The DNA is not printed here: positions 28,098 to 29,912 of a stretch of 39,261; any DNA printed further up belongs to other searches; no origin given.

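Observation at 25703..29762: Three translationally coupled ORFs with Bacteroidota-style signal peptides (fibre/adhesin-like, CBM-like, PL1 pectate-lyase-like) just upstream of the holin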

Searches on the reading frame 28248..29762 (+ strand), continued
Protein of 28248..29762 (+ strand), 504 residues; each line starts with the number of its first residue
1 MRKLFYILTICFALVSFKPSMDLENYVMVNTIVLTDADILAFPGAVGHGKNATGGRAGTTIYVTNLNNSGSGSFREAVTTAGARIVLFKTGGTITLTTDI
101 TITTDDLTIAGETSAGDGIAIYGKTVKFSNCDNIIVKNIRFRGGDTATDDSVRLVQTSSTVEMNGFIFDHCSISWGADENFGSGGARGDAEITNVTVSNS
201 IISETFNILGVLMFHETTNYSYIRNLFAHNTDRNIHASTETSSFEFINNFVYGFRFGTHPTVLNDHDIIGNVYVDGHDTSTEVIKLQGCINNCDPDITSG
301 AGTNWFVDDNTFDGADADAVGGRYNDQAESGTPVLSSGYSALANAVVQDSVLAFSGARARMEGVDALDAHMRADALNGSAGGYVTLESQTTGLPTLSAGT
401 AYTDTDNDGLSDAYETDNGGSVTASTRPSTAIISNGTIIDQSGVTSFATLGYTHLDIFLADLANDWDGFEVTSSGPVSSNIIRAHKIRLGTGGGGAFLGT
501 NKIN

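Call 27: get_annotated_region(hit=H5, flank=6000)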
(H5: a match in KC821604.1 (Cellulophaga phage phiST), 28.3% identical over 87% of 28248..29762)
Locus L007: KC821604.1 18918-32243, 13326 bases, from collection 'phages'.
description: Cellulophaga phage phiST, complete genome.
organism: Cellulophaga phage phiST (NCBI taxid 756282)
taxonomy: Viruses; Duplodnaviria; Heunggongvirae; Uroviricota; Caudoviricetes; Cbastvirus; Cbastvirus ST
host: Cellulophaga baltica MM#3; source: seawater; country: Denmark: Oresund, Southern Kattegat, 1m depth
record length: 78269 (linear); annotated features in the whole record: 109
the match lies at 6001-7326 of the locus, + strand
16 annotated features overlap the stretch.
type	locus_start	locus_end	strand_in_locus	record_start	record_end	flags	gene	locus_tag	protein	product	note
CDS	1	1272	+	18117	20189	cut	-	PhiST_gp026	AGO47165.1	putative tail protein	annotation based on sequence similarity to NCBI CAE14697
CDS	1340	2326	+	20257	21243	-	-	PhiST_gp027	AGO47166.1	structural protein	annotation based on similarity to Cellulophaga phage phi13:1_gp21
CDS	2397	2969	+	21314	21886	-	-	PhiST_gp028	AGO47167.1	structural protein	annotation based on similarity to Cellulophaga phage phi13:1_gp22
CDS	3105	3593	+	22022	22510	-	-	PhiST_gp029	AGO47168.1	structural protein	annotation based on similarity to Cellulophaga phage phi13:1_gp23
CDS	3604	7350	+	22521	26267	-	-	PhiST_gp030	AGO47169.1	SGNH hydrolase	annotation based on sequence similarity to CDD cd00229 and Pfam PF13472.1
CDS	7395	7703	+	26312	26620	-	-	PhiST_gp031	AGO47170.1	hypothetical protein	-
CDS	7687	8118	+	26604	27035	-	-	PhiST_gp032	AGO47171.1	cupin domain containing protein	annotation based on sequence similarity to CDD cl09118 and Pfam PF07883.6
CDS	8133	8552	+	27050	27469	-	-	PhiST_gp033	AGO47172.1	D-alanyl-D-alanine carboxypeptidase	annotation based on sequence similarity to NCBI ZP_08736428, CDD pfam13539, and Pfam PF13539.1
CDS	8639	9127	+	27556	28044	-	-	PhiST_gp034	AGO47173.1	hypothetical protein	-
CDS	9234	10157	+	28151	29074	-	-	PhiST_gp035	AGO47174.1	DEDDh exonuclease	annotation based on sequence similarity to NCBI ZP_10743267 and CDD cd06127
CDS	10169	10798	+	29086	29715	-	-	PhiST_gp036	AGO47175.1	queuosine biosynthesis QueD, PTPS-I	annotation based on sequence similarity to NCBI ZP_09992885, CDD cl00263, and Pfam PF01242.14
CDS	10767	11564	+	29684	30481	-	-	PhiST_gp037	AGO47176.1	queuosine biosynthesis QueE radical SAM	annotation based on sequence similarity to NCBI YP_006349501, CDD pfam04055, and Pfam PF04055.16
CDS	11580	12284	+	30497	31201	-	-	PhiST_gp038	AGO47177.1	GTP cyclohydrolase I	annotation based on sequence similarity to NCBI XP_003887201, CDD cl00263, and Pfam PF01227.17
CDS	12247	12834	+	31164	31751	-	-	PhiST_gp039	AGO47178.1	nucleoside triphosphate pyrophosphohydrolase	MazG-like domain protein; annotation based on sequence similarity to NCBI YP_006560914, CDD cd11541, and Pfam PF03819.12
CDS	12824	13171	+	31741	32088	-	-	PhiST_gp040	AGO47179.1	hypothetical protein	-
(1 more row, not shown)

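Call 43: find_related_loci(query=window:28248-29759:+, collection=viral_contigs, flank=8000)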
Query window:28248-29759:+ (504 aa) in viral_contigs; peptide patterns used: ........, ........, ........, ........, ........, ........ (x = any residue, [..] = any of these).
5 stretches matched a pattern; 3 encode a relative of the query (tblastn E <= 1e-3); 3 distinct loci.
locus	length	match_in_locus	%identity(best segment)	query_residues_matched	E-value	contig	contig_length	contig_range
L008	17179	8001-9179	70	38-429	1e-178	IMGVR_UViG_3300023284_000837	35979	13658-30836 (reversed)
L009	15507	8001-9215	43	20-415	2e-86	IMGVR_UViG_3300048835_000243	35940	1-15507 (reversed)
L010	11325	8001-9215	43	20-415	1e-86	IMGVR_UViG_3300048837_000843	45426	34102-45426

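Call 46: find_related_loci(query=A2, collection=viral_contigs, flank=8000)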
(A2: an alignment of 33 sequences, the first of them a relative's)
Query A2 (504 aa) in viral_contigs; peptide patterns used: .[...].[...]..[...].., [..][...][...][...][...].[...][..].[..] (x = any residue, [..] = any of these).
599 stretches matched a pattern (row limit reached: there are more); 14 encode a relative of the query (tblastn E <= 1e-3); 14 distinct loci.
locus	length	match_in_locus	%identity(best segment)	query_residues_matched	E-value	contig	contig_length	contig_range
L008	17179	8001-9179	70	38-429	4e-178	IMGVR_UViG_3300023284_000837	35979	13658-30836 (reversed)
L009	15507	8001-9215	43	20-415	6e-86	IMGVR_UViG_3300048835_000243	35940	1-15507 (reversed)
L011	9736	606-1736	37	39-423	4e-57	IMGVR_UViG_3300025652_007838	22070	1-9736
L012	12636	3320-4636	32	41-465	6e-42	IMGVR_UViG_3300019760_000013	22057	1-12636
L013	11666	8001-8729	37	36-276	2e-37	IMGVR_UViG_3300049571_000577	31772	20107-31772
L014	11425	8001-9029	29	61-419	3e-32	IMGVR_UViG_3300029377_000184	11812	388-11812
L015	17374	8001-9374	29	27-465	2e-31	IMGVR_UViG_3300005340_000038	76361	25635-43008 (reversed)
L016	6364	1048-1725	35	40-256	1e-24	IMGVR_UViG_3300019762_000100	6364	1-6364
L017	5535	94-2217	29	29-254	3e-19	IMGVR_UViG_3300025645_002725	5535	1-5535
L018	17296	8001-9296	26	28-426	4e-16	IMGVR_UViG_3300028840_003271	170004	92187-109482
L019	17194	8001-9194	26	73-422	1e-13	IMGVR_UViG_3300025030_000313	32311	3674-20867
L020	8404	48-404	36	350-480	1e-10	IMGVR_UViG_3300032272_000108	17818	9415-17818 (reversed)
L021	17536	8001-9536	32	27-427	3e-22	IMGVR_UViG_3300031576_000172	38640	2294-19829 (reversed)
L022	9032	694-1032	32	332-462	6e-9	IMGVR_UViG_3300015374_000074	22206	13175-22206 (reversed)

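Call 68: find_encoding_contigs(protein=P0055, flank=10000, max_places=1)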
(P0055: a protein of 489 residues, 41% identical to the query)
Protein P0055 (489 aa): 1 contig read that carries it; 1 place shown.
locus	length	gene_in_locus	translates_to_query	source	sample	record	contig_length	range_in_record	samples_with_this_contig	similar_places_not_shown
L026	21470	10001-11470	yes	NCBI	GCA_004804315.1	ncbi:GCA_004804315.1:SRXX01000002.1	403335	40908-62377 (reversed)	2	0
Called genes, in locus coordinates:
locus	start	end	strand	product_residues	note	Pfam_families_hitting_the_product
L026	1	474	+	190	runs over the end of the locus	-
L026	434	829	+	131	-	-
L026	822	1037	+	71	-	-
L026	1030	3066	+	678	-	PF05144:Phage_CRI (weak)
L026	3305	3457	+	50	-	-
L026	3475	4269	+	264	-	-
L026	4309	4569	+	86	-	-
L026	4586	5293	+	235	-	-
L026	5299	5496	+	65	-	-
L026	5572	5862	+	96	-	-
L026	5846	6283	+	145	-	-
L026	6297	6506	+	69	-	-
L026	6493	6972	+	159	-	PF08291:Peptidase_M15_3, PF05951:Peptidase_M15_2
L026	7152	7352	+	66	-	-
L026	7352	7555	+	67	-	-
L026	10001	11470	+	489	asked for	-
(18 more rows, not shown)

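Call 69: search_dna_similar(query=L012:7343-8875:+, collection=phages, mode=protein, max_rows=10, max_evalue=0.00001)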
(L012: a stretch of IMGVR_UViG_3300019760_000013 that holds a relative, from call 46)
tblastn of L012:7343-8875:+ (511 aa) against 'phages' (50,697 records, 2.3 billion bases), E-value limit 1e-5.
Records with a match: 445; places in all: 445; records where one place covers at least 80% of the query: 128.
Best place of each record, by identity: 60-80% 4; <60% 441.
By first word of the organism name: Salinibacter 184; Vibrio 35; Escherichia 33; Clostridium 18; Arthrobacter 18; Salmonella 17; Xanthomonas 16; Liberibacter 14; Microbacterium 13; Pseudomonas 11; and 38 more.
By host as written in the record: Salinibacter ruber M8 184; - 55; Arthrobacter sp. ATCC 21022 15; Escherichia coli 14; Vibrio crassostreae 7; Clostridium perfringens 7; Xanthomonas albilineans CFBP2523 6; Microbacterium foliorum NRRL B-24224 5; and 96 more.
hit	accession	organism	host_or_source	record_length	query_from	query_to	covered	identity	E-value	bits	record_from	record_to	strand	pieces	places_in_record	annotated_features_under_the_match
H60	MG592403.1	Vibrio phage 1.021.A._10N.222.51.F9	Vibrio splendidus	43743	7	509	98%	61.3%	0e+0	644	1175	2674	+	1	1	terminase-like family protein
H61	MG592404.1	Vibrio phage 1.021.B._10N.222.51.F9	Vibrio splendidus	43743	7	509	98%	61.3%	0e+0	644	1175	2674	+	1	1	terminase-like family protein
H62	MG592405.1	Vibrio phage 1.021.C._10N.222.51.F9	Vibrio splendidus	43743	7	509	98%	61.3%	0e+0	644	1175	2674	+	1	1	terminase-like family protein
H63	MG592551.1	Vibrio phage 1.185.O._10N.286.49.C2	Vibrio sp.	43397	7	509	98%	61.3%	0e+0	644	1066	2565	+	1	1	terminase-like family protein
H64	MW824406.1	Vibrio phage PS25B.1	Vibrio crassostreae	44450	7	509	98%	59.9%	0e+0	617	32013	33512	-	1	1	terminase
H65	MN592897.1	Vibrio phage MZH0603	Vibrio variabilis R-40492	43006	8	509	98%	59.4%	0e+0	619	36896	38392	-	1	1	terminase-like family protein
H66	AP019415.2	Pseudomonas phage HU1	Pseudomonas lactis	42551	12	481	92%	58.5%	2e-178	562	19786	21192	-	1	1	putative terminase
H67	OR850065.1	Staphylococcus phage SA 1298 Kay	Staphylococcus aureus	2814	9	481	93%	52.9%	7e-159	480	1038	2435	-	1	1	record has no annotation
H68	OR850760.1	Salmonella phage S.Inf 5-2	Salmonella enterica subsp. enterica ...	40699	9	481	93%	52.9%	5e-150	480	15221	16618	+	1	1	record has no annotation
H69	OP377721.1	Salmonella phage BIS08P22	Salmonella enterica subsp. enterica ...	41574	9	484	93%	52.4%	5e-150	480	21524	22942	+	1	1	terminase large subunit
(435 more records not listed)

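Call 77: search_solved_structures(query=A2, max_evalue=0.001)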
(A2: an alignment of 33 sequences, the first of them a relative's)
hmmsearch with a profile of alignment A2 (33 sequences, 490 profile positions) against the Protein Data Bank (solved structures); distinct sequences matched with E-value up to 0.001: 3.
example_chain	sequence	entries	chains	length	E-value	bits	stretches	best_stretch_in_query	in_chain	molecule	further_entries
9buj_A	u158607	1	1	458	6.9e-51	176.6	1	28-413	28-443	Pectate lyase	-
6fi2_A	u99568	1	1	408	2e-20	76.1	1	34-275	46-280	VexL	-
1pxz_A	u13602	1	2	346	8.9e-07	31.2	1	32-318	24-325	Major pollen allergen Jun a 1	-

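Call 92: find_related_loci(query=A5, collection=genome_contigs, flank=7000)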
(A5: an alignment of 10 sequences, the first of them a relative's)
Query A5 (504 aa) in genome_contigs; peptide patterns used: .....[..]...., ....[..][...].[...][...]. (x = any residue, [..] = any of these).
600 stretches matched a pattern (row limit reached: there are more); 334 encode a relative of the query (tblastn E <= 1e-3); the best 80 are kept; 80 distinct loci.
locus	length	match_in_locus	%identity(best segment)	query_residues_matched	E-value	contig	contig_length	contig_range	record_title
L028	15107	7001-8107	38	40-419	3e-54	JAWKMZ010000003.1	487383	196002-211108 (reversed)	MAG: Gelidibacter sp. isolate ABC1.125 ABC1.125.fa-3, whole genome shotgun sequence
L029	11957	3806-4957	33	27-419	5e-45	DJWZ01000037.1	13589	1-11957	MAG TPA_asm: Prevotellaceae bacterium UBA7017 UBA7017_contig_4792, whole genome shotgun sequence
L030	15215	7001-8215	32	8-419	5e-44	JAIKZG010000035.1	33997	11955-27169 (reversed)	MAG: Prevotella sp. isolate RUI501 k141_12440497_flag=0_multi=40.9882_len=33997, whole genome shotgun sequence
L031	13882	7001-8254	31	2-419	1e-43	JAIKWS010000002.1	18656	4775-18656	MAG: Prevotella sp. isolate RUI435 k141_9405442_flag=1_multi=11.9941_len=18656, whole genome shotgun sequence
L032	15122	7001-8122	33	36-419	4e-43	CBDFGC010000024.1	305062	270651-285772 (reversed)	MAG: Chitinophagaceae bacterium isolate 413e2669-0194-4754-a649-15a072f65956 genome assembly, contig: contig_24, whole g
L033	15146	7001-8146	34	32-419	1e-42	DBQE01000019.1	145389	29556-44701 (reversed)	MAG TPA_asm: Bacteroidales bacterium UBA1402 UBA1402_contig_6326, whole genome shotgun sequence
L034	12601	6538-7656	33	37-419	4e-43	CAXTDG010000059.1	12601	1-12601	MAG TPA_asm: uncultured Chitinophagaceae bacterium isolate private_GTX0163_metawrap_bin.19 genome assembly, contig: priv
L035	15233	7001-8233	32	30-419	6e-43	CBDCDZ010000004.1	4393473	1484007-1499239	MAG: Trueperaceae bacterium isolate 07c7ba7f-aa85-48a8-9ef1-ab671b4b3d71 genome assembly, contig: contig_4, whole genome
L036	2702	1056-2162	34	36-419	7e-43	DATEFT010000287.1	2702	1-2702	MAG TPA_asm: Blastocatellia bacterium isolate SMAG_U8766 k141_351904, whole genome shotgun sequence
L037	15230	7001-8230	31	3-419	4e-42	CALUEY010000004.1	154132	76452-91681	MAG: uncultured Prevotella sp. isolate BRZ_MT__bin52 genome assembly, contig: BRZ_MT__NODE_116_length_154132_cov_21.5675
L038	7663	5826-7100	33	18-419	4e-42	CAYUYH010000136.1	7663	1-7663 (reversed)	MAG TPA_asm: uncultured Planctomycetaceae bacterium isolate SRP323688_co1_175 genome assembly, contig: NODE_13744_length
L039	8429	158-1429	31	37-465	2e-42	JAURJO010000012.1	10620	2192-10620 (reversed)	MAG: Verrucomicrobiota bacterium isolate SFB_Fresh_Co_129 k141_89827, whole genome shotgun sequence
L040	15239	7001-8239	33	39-465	4e-43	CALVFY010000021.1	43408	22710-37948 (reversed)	MAG: uncultured Rikenellaceae bacterium isolate BRZ_QG__bin58 genome assembly, contig: BRZ_QG__NODE_926_length_43408_cov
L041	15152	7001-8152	32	42-419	6e-42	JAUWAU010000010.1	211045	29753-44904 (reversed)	MAG: Armatimonadota bacterium isolate CSMAG_1302 CSMAG_1302_k141_1235910_length_211045_cov_29.9916, whole genome shotgun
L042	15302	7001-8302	29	1-462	1e-41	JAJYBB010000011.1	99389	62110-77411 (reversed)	MAG: Bacteroidetes bacterium isolate BP8.bin55 NODE_271_length_99389_cov_2.581955, whole genome shotgun sequence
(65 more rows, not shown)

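Call 98: predict_structure(alignment_id=A2)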
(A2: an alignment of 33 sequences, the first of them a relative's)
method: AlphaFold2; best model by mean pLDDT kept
length: 504 residues; sequences in the alignment: 33
mean_pLDDT: 87.8   pTM: 0.86
mean pLDDT of the five models: 87.8, 87.7, 87.5, 87.3, 86.7
residues with pLDDT >= 90: 365; 70-90: 75; 50-70: 22; < 50: 42
segments of 3 or more residues with pLDDT < 50: 16-27, 475-494, 496-498, 500-504
pLDDT, mean of each block of 10 residues (from residue 1): 59 49 52 96 97 97 97 98 98 97 98 97 97 98 92 92 96 96 83 97 92 93 97 88 96 92 95 89 90 89 93 87 83 93 91 95 94 84 88 93 96 96 96 95 93 98 90 51 37 48 45
secondary structure, 60 per line:
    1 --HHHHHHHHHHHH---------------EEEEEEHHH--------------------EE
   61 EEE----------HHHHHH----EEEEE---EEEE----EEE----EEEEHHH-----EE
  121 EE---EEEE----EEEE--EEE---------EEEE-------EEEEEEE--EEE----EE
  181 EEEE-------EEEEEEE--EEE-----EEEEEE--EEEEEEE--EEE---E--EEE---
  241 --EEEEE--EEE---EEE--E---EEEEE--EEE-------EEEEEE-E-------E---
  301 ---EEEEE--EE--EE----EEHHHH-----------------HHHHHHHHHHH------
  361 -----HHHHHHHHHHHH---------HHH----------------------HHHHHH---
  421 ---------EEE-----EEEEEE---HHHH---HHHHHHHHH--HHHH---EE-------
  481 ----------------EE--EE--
elements in order: H3-14 E30-35 E59-63 H74-79 E84-88 E92-95 E100-102 E107-110 E119-122 E126-129 E134-137 E140-142 E152-155 E163-169 E172-174 E179-184 E192-198 E201-203 E209-214 E217-223 E226-228 E235-237 E243-247 E250-252 E256-258 E265-269 E272-274 E282-287 E304-308 H323-326 H344-354 H366-377 H412-417 E430-432 E438-443 H447-450 H454-462 H465-468
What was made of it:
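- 28248..28298 (+): P3 N-terminal hydrophobic segment, residues 1-17: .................. No canonical SPI site and no Gln. AF2 shows helix 3-14 separated from the body by a linker of pLDDT<50, residues 16-27 (call 98).
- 28335..29207 (+): P3 right-handed parallel beta-helix catalytic core, residues ~30-320. AF2 pLDDT mostly above 90 (call 98).
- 29670..29759 (+): P3 disordered C-terminal tail, residues 475-504, ending ....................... Tails of this kind are specific to the phage-type clade. pLDDT<50 (call 98).
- On CAZy polysaccharide lyase family 1 (P3): AF2 pLDDT 87.8, pTM 0.86 (call 98).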
